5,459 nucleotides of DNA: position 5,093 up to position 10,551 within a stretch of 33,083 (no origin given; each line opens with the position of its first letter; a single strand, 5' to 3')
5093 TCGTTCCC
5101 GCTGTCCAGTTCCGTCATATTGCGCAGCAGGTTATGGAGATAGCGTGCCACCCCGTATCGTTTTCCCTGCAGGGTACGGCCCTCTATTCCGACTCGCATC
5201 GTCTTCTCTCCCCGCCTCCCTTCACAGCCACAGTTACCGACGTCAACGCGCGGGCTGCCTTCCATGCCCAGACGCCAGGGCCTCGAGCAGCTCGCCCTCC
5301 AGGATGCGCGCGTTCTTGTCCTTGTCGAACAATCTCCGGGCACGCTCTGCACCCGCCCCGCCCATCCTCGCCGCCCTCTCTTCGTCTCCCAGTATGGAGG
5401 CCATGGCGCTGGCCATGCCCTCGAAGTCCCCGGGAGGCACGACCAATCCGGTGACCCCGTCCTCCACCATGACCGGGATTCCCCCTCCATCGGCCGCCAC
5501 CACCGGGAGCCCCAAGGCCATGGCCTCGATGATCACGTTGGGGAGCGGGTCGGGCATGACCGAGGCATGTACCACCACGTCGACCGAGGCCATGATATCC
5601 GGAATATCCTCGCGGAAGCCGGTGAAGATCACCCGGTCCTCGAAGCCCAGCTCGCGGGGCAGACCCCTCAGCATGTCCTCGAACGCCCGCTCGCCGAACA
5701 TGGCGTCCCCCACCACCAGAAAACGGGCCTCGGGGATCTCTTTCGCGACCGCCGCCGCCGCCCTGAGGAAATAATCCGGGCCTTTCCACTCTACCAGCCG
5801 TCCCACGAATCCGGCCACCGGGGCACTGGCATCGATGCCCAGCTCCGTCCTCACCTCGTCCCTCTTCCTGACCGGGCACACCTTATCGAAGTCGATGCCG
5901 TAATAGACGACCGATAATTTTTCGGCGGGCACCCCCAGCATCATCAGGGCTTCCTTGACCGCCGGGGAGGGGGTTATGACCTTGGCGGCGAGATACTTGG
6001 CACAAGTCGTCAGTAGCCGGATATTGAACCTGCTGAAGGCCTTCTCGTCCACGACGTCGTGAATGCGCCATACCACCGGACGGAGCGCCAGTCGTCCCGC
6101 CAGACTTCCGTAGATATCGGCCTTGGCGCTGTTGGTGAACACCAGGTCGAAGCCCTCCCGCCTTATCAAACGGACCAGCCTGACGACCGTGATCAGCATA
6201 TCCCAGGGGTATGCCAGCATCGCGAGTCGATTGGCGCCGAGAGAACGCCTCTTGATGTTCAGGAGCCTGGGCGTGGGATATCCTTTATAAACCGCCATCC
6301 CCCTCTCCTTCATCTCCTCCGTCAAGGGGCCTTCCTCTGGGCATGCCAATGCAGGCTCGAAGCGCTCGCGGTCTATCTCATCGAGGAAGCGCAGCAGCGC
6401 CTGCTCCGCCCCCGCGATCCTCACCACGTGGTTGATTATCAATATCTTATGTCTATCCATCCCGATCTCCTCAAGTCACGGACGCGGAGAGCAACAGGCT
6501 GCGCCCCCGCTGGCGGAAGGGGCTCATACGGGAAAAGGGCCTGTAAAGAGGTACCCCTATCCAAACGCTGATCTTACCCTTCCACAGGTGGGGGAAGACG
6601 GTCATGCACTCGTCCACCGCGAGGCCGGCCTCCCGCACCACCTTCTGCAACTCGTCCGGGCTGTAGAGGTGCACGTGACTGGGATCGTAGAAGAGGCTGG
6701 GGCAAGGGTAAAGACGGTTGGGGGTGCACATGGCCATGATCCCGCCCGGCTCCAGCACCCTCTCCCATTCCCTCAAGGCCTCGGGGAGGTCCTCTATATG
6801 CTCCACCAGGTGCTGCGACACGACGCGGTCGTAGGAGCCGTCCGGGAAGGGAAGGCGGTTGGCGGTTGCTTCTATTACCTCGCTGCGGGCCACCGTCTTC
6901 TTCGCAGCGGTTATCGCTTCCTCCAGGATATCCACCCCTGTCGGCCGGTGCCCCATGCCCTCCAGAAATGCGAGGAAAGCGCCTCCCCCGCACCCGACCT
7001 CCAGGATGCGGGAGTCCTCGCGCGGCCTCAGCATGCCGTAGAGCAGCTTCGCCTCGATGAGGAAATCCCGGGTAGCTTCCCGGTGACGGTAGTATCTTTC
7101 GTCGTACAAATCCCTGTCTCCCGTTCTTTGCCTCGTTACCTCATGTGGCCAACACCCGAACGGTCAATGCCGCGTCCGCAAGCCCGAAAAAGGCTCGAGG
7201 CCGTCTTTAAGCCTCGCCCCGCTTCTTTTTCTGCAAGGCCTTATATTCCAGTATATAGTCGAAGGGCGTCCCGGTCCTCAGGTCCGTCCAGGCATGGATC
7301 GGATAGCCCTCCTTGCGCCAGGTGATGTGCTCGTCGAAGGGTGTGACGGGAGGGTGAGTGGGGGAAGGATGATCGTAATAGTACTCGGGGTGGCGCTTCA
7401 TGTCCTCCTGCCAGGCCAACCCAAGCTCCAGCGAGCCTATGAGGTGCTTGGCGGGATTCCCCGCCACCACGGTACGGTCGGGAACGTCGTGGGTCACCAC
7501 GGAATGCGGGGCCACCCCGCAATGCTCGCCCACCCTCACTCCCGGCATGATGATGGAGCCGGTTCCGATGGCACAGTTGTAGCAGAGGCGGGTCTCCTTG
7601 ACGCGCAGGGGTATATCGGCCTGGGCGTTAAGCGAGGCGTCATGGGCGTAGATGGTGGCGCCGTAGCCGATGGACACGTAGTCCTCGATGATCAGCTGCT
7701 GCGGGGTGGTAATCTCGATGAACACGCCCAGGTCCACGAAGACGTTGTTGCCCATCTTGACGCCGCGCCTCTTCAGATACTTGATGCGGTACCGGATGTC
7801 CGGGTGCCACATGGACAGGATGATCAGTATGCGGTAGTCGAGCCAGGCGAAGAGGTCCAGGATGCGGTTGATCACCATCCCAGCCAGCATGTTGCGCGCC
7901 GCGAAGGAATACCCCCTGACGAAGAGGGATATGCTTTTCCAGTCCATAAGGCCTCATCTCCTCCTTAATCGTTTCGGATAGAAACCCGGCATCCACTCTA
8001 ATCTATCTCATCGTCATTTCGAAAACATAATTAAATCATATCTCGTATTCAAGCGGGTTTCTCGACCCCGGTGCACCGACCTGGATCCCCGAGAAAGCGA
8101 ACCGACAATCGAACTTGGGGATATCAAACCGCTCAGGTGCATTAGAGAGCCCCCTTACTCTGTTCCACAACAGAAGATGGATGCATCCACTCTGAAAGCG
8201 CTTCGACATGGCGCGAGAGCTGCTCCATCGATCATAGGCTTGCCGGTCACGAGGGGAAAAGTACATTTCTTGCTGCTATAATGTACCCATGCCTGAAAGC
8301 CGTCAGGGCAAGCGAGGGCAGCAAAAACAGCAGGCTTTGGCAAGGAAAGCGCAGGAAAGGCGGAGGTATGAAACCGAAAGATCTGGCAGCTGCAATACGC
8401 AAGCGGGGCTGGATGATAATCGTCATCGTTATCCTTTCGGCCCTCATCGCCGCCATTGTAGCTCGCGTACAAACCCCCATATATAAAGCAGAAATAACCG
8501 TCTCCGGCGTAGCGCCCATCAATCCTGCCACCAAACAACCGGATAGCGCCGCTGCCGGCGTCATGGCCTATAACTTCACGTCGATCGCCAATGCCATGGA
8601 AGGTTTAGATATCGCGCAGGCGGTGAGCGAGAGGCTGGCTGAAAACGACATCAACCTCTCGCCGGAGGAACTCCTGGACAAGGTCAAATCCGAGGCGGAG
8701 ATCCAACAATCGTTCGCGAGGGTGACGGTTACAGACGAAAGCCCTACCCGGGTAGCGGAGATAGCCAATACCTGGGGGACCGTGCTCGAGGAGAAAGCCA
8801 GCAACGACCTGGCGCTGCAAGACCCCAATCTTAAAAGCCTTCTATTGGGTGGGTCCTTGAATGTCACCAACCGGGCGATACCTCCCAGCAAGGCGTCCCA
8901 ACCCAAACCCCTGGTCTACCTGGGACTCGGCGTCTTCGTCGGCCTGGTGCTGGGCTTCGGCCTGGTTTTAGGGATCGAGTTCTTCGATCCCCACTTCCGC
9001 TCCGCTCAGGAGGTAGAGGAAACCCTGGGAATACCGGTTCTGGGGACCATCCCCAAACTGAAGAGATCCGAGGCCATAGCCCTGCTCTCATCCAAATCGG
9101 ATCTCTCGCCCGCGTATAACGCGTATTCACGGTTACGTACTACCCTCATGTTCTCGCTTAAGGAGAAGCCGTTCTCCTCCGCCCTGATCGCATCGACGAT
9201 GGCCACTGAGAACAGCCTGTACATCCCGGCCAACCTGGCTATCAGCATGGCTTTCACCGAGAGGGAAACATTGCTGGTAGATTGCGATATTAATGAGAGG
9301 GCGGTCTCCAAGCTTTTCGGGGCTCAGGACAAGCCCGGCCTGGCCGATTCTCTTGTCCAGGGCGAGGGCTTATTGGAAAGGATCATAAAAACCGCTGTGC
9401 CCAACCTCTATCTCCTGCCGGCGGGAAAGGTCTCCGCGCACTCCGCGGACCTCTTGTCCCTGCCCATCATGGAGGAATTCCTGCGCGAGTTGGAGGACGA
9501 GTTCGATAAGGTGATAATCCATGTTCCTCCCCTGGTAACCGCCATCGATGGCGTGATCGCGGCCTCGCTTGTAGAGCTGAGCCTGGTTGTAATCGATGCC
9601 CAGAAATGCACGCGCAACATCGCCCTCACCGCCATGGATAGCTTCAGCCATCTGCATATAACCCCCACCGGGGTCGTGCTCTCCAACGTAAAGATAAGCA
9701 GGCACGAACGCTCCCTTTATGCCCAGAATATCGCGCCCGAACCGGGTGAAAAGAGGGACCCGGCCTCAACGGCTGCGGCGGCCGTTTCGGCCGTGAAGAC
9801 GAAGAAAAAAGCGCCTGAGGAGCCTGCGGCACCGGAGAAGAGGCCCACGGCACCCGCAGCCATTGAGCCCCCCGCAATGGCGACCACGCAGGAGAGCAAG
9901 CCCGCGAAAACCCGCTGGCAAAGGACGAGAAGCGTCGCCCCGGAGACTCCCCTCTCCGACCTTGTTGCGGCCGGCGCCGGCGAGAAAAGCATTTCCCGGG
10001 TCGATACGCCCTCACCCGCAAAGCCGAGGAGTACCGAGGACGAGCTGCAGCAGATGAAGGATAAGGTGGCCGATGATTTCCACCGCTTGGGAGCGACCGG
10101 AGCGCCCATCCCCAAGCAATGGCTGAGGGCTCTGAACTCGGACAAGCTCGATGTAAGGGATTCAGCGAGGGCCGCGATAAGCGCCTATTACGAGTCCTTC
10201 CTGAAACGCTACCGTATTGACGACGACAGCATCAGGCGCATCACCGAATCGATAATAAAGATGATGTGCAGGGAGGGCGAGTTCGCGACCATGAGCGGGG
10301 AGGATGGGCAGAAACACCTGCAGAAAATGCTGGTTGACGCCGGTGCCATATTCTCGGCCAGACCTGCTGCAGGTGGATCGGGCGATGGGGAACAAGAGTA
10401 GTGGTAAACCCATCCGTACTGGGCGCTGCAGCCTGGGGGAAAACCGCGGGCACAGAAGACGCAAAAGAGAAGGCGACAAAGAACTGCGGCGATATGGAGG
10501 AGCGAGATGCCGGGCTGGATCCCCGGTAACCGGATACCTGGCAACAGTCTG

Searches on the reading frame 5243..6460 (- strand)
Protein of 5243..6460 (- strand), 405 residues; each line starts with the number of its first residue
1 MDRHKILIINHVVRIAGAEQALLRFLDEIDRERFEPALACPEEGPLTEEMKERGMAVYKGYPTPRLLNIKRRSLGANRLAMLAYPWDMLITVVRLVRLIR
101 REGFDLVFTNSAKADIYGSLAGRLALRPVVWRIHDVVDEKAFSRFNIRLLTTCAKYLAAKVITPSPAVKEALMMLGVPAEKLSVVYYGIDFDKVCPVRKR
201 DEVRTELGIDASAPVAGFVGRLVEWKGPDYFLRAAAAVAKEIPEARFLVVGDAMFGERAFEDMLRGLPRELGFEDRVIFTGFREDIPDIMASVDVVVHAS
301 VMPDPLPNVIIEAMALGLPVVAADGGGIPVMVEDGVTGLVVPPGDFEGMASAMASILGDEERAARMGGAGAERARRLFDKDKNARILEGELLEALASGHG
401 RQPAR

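Call 52: search_protein_families(library=pfam, proteins=[window:5243-6460:-], max_evalue=0.00001)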
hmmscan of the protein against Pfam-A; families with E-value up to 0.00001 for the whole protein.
window:5243-6460:- (405 aa): 5 families
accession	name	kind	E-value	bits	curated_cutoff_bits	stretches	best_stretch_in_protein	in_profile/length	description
PF13692.12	Glyco_trans_1_4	-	1.7e-36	126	27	1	214-359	2-142/142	Glycosyl transferases group 1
PF00534.26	Glycos_transf_1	-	3.6e-36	124.7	26.4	1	200-372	2-171/172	Glycosyl transferases group 1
PF13439.12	Glyco_transf_4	-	2.6e-19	70.3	28.5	1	17-192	3-169/170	Glycosyltransferase Family 4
PF13579.12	Glyco_trans_4_4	-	6.4e-15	56.3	29.7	1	17-188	2-158/158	Glycosyl transferase 4-like domain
PF13524.12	Glyco_trans_1_2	-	5e-06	27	25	1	238-385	9-140/144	Glycosyl transferase-like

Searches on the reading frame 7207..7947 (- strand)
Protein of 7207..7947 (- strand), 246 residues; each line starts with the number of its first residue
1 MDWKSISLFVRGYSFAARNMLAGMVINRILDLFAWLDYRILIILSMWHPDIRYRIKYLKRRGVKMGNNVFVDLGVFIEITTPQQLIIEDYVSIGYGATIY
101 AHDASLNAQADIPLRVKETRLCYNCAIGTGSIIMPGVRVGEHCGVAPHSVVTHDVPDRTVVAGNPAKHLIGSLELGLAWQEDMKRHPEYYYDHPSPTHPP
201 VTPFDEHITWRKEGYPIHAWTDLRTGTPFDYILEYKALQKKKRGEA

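Call 52: search_protein_families(library=pfam, proteins=[window:7207-7947:-], max_evalue=0.00001)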
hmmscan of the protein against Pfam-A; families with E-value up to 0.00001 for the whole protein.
window:7207-7947:- (246 aa): 1 family
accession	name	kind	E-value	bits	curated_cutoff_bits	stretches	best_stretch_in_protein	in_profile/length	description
PF00132.30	Hexapep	-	5e-08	32.7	27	0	124-153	7-36/36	Bacterial transferase hexapeptide (six repeats)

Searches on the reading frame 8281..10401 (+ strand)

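Call 52: search_protein_families(library=pfam, proteins=[window:8281-10401:+], max_evalue=0.00001)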
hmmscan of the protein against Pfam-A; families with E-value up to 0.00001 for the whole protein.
window:8281-10401:+ (706 aa): 2 families
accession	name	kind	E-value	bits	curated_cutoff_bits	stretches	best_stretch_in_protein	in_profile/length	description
PF02706.20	Wzz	-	2.3e-07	31.5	25.5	1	34-81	7-54/91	Chain length determinant protein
PF13614.12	AAA_31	-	3.6e-06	27.5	27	1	317-423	20-133/177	AAA domain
